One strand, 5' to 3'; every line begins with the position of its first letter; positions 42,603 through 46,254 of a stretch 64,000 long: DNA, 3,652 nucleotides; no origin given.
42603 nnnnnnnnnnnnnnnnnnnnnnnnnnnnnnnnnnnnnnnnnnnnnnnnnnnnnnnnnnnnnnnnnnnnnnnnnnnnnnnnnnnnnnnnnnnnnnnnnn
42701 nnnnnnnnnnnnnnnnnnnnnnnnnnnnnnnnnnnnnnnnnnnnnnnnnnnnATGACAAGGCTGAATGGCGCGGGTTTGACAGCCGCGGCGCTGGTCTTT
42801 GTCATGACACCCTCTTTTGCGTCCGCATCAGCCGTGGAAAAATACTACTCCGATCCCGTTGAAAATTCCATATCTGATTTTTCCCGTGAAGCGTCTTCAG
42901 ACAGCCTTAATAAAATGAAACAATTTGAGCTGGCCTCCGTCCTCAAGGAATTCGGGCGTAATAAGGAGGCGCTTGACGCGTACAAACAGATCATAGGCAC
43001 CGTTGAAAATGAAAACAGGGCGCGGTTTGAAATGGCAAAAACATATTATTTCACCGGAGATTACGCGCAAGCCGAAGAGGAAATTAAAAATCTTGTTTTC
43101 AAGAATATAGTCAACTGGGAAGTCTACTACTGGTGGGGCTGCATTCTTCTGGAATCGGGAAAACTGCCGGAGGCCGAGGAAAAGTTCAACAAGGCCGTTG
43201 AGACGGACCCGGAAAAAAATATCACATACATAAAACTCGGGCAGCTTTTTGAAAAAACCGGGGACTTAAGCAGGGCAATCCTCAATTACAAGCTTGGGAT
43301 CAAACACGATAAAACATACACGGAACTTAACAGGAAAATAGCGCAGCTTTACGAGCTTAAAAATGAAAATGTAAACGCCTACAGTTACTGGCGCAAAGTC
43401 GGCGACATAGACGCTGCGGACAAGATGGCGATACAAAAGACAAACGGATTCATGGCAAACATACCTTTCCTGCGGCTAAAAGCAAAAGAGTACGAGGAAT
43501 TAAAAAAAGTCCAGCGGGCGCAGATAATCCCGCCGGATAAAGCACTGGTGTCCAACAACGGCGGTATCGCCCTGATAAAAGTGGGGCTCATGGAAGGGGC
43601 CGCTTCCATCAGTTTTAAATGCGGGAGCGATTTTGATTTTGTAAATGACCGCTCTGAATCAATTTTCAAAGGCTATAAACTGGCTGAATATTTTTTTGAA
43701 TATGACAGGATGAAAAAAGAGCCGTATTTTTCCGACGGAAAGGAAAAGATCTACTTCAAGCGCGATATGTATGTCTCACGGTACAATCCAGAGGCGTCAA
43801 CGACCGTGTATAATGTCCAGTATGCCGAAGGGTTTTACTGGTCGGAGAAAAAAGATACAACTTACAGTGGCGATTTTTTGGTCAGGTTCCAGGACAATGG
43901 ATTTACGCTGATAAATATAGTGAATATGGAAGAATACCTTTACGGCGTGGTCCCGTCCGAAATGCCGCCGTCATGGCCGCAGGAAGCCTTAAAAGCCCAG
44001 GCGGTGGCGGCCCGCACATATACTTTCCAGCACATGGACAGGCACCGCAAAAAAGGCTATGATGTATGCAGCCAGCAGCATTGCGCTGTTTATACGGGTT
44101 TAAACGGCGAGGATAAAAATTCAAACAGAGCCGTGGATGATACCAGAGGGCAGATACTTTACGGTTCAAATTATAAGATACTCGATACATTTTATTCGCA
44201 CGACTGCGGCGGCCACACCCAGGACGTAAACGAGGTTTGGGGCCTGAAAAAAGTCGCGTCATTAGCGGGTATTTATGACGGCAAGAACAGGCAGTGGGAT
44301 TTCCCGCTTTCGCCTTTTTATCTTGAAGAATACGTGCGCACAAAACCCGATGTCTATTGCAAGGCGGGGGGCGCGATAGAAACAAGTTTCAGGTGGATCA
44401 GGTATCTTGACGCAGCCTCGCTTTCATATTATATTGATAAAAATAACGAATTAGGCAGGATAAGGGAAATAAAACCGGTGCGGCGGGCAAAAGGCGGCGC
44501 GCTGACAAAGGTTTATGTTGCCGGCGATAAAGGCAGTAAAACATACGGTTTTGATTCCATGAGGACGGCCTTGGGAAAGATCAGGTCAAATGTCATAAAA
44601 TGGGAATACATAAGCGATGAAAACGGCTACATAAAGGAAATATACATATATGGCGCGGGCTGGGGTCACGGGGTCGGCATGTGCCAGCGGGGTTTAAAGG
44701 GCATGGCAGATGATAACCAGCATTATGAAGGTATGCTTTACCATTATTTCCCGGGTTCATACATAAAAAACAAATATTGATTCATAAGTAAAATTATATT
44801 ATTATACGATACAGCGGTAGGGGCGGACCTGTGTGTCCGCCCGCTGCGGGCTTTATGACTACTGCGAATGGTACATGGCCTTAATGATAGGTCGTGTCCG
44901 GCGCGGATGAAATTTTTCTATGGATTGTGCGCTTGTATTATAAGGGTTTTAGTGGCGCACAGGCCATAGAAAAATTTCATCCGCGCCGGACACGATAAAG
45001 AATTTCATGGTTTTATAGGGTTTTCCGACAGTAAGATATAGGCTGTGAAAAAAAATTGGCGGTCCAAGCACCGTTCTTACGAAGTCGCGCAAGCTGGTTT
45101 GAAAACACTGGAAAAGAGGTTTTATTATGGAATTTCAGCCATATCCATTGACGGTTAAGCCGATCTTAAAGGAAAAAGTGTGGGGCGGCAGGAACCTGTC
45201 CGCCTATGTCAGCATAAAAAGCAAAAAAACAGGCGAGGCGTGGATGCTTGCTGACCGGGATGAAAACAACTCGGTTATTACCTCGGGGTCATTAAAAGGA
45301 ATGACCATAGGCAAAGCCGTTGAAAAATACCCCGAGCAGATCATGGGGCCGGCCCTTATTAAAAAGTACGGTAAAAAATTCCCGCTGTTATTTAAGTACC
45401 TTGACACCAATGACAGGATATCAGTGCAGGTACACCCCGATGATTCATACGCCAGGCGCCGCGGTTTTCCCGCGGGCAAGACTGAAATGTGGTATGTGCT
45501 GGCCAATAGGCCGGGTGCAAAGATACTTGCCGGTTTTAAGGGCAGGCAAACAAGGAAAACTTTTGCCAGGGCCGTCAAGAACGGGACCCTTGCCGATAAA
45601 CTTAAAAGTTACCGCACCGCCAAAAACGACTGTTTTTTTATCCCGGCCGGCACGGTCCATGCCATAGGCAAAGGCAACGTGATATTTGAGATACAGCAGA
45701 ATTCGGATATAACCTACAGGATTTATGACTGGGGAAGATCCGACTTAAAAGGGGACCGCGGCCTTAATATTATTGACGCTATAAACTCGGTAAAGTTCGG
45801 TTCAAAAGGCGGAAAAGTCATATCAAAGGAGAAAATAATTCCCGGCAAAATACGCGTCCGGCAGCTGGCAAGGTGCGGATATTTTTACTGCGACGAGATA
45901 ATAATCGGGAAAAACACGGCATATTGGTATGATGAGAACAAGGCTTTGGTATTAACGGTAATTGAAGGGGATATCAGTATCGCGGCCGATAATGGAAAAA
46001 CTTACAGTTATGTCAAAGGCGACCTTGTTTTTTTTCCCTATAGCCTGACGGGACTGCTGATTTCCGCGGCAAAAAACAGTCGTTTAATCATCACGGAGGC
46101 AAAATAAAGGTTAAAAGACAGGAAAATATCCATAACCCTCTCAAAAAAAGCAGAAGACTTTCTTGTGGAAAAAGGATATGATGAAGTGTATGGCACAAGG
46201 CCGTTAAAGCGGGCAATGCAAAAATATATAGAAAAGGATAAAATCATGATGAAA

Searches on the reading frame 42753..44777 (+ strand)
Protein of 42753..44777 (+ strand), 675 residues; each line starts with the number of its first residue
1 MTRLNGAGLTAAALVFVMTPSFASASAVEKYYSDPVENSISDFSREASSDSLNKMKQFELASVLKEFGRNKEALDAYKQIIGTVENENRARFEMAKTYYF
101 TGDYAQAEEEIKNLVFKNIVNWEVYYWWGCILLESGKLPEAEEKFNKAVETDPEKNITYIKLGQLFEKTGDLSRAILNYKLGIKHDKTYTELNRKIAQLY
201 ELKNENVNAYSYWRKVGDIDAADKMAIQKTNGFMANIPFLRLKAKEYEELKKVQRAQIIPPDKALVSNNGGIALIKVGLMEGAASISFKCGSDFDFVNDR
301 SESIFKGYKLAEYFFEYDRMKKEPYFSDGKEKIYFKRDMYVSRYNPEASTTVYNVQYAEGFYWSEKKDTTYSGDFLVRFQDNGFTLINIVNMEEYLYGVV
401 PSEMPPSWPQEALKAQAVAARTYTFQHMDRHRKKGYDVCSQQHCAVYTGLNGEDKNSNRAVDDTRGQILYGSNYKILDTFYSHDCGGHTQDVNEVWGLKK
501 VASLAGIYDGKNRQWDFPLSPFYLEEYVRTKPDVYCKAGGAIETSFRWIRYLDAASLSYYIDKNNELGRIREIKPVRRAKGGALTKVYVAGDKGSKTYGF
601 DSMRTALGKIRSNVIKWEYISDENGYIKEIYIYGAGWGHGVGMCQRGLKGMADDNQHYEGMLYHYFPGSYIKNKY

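Call 58: search_protein_families(library=pfam, proteins=[window:42753-44777:+], max_evalue=0.001)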
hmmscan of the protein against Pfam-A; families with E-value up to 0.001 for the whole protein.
window:42753-44777:+ (675 aa): 13 families
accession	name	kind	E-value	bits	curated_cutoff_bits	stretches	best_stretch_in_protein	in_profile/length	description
PF08486.15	SpoIID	-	2e-32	112.1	23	1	381-469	2-95/97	Stage II sporulation protein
PF07719.23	TPR_2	-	1.4e-11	44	27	1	123-154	2-33/34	Tetratricopeptide repeat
PF13432.12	TPR_16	-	8.4e-11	42.6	32.7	1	93-154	2-63/65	Tetratricopeptide repeat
PF00515.34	TPR_1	-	3.3e-09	36.6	27.8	0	123-154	2-33/34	Tetratricopeptide repeat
PF14559.12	TPR_19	-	1.3e-08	35.4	25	1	67-114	4-51/68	Tetratricopeptide repeat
PF13414.12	TPR_11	-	3.8e-08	33.3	26.8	1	131-170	3-42/42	TPR repeat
PF13181.12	TPR_8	-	6.5e-08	32.6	25.7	0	123-154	2-33/34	Tetratricopeptide repeat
PF13428.12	TPR_14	-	9.4e-08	32.5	23.5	0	59-96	6-43/44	Tetratricopeptide repeat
PF13424.12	TPR_12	-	2e-06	28.3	30.1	0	127-180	8-69/77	Tetratricopeptide repeat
PF13174.12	TPR_6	-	6e-06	27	26.3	0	123-154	1-32/33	Tetratricopeptide repeat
PF24575.1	TPR_Slam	-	3.4e-05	24.6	35.2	0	55-110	48-103/104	Surface lipoprotein assembly modifier, N-terminal TPR repeats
PF13431.12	TPR_17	-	7.3e-05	23.2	24.4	0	121-143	12-34/34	Tetratricopeptide repeat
PF13176.12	TPR_7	-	0.00023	21.4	27.9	0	59-88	4-33/36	Tetratricopeptide repeat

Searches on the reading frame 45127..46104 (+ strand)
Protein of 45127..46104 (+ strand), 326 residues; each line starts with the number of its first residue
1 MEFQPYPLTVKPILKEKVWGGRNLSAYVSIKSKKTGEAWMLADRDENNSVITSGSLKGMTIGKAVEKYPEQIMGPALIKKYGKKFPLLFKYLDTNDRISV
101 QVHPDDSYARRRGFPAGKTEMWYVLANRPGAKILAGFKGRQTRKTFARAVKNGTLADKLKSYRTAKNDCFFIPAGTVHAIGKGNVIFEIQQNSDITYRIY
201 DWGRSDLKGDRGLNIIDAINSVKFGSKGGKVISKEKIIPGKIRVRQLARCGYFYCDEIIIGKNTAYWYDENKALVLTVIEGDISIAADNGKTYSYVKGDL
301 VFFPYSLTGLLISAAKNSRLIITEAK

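Call 58: search_protein_families(library=pfam, proteins=[window:45127-46104:+], max_evalue=0.001)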
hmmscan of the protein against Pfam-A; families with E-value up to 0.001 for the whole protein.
window:45127-46104:+ (326 aa): 4 families
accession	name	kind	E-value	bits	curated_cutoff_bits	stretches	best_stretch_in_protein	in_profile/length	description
PF20511.4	PMI_typeI_cat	-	2.6e-12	47.5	22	1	11-111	5-109/143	Phosphomannose isomerase type I, catalytic domain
PF05899.18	Cupin_3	-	3e-05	24.1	23.5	1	275-309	29-62/74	EutQ-like cupin domain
PF21621.3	MPI_cupin_dom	-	0.00012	22.4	27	0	252-309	10-65/79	Mannose-6-phosphate isomerase, cupin domain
PF07883.17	Cupin_2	-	0.00045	20.3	27.2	0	275-304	21-49/70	Cupin domain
